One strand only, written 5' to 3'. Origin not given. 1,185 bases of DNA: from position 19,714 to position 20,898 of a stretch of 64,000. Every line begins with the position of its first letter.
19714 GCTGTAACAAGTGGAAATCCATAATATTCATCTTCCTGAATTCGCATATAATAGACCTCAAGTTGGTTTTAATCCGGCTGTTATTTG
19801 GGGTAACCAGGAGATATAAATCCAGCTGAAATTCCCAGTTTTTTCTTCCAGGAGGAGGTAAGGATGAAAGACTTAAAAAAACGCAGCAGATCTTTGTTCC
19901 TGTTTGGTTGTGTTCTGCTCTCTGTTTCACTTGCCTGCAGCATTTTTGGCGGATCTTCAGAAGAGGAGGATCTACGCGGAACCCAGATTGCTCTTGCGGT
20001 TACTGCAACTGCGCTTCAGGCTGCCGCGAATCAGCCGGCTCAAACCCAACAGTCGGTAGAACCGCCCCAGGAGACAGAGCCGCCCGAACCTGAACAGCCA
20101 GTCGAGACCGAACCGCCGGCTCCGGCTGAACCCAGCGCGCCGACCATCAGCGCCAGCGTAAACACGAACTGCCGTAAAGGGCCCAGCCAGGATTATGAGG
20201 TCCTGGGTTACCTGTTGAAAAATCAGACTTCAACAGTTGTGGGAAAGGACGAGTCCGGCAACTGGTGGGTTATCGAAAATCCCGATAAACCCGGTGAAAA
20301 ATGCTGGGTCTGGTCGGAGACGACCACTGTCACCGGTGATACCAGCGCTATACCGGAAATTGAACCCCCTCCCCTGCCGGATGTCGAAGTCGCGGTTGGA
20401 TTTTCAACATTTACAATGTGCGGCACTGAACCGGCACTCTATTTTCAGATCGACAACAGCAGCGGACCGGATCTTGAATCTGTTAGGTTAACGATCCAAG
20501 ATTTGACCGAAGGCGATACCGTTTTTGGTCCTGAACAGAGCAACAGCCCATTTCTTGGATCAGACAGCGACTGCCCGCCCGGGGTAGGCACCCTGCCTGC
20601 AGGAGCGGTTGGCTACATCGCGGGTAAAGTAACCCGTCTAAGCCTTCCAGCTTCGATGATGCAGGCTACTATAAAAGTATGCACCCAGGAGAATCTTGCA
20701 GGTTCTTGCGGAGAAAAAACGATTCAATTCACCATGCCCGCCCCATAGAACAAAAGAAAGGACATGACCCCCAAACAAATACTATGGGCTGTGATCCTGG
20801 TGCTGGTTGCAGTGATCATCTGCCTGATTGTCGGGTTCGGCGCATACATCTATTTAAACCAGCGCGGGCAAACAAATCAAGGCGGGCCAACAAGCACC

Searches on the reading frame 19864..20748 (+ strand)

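Call 44: search_protein_families(library=pfam, proteins=[window:19864-20748:+], max_evalue=0.000001)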
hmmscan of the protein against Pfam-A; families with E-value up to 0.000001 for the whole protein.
window:19864-20748:+ (294 aa): 1 family
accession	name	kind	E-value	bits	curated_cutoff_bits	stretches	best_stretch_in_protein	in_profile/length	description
PF08239.17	SH3_3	-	3.9e-07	30.6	27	1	100-151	2-50/54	Bacterial SH3 domain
